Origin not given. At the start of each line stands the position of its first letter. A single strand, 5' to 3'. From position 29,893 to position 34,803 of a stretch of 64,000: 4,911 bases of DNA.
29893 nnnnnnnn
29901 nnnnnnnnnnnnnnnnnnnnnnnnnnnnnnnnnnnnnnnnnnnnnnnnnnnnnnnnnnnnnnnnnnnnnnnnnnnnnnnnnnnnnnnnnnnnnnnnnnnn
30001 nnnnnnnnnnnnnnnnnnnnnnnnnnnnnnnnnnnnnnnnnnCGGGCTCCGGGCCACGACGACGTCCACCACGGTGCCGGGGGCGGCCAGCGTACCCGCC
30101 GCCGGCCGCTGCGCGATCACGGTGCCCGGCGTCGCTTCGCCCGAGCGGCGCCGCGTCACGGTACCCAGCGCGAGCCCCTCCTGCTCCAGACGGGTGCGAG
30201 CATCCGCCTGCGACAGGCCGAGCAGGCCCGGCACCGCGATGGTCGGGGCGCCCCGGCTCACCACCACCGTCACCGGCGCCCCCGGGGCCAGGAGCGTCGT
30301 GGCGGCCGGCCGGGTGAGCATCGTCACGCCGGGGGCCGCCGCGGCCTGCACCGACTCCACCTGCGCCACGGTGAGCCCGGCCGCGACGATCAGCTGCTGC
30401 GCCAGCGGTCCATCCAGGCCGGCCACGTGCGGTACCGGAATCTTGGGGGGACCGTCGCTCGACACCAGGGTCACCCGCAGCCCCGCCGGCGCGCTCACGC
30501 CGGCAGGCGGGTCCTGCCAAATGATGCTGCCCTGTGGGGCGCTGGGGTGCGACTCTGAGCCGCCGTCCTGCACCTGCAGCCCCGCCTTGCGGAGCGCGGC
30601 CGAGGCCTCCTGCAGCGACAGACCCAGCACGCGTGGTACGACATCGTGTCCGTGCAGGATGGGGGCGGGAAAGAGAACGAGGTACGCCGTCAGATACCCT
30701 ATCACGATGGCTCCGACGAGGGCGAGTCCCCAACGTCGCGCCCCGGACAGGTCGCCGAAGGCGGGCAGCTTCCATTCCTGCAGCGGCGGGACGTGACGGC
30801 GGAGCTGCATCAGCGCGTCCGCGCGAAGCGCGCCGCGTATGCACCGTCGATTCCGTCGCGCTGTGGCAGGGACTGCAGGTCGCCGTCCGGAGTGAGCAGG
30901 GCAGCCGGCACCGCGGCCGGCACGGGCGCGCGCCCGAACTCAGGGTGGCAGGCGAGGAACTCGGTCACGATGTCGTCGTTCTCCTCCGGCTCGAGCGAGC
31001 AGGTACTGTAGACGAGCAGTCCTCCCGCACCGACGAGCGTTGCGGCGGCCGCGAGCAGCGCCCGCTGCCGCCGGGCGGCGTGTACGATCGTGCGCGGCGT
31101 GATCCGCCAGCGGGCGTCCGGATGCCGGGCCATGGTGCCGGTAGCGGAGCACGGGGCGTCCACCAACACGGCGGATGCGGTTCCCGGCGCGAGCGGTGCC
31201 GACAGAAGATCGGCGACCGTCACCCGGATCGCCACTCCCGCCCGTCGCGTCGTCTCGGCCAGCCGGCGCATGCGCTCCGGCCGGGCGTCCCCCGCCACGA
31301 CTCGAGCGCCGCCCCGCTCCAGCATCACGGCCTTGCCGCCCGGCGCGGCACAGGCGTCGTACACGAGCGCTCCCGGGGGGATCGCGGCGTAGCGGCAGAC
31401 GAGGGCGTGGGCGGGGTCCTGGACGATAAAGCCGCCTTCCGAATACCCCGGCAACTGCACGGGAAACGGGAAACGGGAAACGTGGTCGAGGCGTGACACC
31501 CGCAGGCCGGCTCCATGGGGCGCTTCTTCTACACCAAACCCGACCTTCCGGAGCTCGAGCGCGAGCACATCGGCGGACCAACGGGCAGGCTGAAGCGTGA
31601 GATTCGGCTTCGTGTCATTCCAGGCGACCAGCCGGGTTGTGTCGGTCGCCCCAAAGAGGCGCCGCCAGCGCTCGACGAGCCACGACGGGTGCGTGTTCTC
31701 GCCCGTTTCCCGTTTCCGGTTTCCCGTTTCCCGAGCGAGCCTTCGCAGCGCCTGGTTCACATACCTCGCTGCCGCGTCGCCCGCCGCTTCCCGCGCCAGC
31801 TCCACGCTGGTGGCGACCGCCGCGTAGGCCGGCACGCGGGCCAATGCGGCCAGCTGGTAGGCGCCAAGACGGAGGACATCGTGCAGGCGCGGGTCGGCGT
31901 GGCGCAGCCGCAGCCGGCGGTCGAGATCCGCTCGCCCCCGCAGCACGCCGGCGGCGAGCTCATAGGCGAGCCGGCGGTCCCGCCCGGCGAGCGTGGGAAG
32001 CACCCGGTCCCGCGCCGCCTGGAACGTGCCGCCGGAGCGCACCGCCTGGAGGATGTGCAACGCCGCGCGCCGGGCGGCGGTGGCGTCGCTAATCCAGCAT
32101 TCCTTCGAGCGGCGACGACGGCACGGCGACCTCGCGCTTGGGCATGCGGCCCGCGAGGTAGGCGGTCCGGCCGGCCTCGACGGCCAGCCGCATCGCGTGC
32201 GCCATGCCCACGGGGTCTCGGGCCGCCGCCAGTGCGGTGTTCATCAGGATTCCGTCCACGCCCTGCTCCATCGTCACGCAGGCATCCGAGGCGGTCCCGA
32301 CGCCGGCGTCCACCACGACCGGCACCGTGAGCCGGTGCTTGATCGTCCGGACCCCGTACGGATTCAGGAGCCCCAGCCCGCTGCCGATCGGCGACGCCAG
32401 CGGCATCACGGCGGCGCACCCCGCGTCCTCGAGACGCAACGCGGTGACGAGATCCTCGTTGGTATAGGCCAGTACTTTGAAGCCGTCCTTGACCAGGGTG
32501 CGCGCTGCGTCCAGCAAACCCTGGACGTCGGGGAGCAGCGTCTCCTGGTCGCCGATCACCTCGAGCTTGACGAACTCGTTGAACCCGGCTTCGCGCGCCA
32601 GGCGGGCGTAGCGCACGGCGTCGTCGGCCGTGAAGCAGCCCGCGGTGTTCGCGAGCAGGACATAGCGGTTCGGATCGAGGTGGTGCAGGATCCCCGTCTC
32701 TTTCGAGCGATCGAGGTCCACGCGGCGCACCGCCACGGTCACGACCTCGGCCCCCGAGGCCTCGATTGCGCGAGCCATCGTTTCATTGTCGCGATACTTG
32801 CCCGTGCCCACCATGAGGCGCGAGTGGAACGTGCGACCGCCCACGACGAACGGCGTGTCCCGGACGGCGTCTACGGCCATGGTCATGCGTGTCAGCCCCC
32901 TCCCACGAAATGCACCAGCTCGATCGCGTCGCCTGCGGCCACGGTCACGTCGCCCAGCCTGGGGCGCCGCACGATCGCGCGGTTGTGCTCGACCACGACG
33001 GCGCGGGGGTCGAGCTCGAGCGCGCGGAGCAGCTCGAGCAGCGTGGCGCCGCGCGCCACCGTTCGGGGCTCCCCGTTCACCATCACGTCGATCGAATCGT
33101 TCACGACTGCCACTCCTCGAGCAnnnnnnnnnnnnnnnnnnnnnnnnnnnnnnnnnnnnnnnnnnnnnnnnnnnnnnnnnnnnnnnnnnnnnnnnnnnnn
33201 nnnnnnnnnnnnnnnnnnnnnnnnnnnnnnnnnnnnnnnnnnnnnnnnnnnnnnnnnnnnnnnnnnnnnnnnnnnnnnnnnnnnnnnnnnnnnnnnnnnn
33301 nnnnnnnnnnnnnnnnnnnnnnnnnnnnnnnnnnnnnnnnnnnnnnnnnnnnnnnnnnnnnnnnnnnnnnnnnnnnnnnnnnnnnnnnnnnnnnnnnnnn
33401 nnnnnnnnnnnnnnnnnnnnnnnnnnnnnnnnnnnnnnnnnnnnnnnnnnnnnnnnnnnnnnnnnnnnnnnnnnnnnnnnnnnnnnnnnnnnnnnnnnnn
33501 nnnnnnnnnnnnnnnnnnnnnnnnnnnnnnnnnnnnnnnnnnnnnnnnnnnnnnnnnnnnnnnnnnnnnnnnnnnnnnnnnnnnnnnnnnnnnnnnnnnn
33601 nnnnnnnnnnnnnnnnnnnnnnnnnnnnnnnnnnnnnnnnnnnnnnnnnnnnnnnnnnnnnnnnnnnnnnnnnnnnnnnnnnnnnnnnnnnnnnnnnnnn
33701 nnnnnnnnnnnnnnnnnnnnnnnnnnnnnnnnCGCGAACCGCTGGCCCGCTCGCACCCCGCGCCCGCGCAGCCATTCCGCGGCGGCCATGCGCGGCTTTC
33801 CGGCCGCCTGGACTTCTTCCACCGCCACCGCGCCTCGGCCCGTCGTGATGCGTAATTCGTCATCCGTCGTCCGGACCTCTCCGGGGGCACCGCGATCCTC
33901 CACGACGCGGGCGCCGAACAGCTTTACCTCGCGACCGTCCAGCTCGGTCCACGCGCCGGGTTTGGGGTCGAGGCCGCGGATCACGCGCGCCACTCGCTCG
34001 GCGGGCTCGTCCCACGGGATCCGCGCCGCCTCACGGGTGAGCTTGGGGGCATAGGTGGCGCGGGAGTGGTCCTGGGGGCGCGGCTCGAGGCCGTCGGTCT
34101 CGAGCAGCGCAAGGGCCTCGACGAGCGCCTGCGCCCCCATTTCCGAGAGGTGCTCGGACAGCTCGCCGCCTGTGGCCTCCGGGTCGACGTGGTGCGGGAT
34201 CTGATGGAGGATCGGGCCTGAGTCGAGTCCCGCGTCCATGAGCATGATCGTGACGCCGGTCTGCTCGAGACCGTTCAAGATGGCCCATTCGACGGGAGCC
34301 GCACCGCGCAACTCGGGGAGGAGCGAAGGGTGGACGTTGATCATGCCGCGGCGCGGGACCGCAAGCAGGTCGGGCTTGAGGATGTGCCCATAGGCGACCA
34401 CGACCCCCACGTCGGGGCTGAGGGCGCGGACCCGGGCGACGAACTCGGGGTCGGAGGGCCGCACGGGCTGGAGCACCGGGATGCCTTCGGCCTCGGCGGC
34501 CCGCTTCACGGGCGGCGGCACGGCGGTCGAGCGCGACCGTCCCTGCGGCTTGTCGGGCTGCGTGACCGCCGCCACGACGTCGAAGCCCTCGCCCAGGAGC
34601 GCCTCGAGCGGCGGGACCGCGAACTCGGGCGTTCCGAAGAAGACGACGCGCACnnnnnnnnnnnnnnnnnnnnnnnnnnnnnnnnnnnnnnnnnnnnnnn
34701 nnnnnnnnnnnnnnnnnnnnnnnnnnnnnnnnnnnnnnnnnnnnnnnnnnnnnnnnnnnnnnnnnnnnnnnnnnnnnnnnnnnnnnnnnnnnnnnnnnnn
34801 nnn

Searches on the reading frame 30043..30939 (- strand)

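Call 12: search_protein_families(library=pfam, proteins=[window:30043-30939:-], max_evalue=0.0001)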
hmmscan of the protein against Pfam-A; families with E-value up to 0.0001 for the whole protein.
window:30043-30939:- (299 aa): 1 family
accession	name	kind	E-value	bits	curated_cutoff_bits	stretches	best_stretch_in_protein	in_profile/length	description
PF03793.24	PASTA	-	1.6e-30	105.3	23.2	2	235-296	2-63/64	PASTA domain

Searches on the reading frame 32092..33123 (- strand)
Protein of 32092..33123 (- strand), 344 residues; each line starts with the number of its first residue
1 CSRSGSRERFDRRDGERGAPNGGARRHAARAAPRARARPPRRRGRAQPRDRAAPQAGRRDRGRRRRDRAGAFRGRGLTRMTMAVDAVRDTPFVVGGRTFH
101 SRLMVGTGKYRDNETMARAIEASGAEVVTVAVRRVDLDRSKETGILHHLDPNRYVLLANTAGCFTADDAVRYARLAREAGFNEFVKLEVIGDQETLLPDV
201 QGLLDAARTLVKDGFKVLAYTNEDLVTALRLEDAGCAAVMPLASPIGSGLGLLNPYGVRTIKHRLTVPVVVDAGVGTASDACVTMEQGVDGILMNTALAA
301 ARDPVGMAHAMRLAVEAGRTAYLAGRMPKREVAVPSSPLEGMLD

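Call 12: search_protein_families(library=pfam, proteins=[window:32092-33123:-], max_evalue=0.0001)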
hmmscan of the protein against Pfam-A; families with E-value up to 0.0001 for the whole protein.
window:32092-33123:- (344 aa): 1 family
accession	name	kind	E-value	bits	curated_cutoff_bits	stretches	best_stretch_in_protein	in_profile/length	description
PF05690.20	ThiG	-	2.3e-105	351.9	23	1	94-338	2-247/247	Thiazole biosynthesis protein ThiG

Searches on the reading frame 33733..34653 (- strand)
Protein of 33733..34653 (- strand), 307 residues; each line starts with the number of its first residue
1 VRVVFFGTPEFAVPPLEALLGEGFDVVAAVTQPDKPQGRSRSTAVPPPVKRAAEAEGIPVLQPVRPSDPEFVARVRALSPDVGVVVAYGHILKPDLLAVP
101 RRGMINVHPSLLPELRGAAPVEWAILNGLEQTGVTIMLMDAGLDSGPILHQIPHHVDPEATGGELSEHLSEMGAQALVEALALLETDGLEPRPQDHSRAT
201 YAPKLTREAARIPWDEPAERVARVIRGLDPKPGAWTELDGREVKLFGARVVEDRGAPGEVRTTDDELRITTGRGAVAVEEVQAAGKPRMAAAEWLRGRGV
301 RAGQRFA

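Call 12: search_protein_families(library=pfam, proteins=[window:33733-34653:-], max_evalue=0.0001)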
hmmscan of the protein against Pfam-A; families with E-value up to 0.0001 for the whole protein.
window:33733-34653:- (307 aa): 2 families
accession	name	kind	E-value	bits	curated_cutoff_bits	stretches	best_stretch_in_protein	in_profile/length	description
PF00551.24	Formyl_trans_N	-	7.6e-42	143.5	26.1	1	1-181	1-181/181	Formyl transferase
PF02911.23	Formyl_trans_C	-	5.3e-24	84.7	21.1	1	204-298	1-99/100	Formyl transferase, C-terminal domain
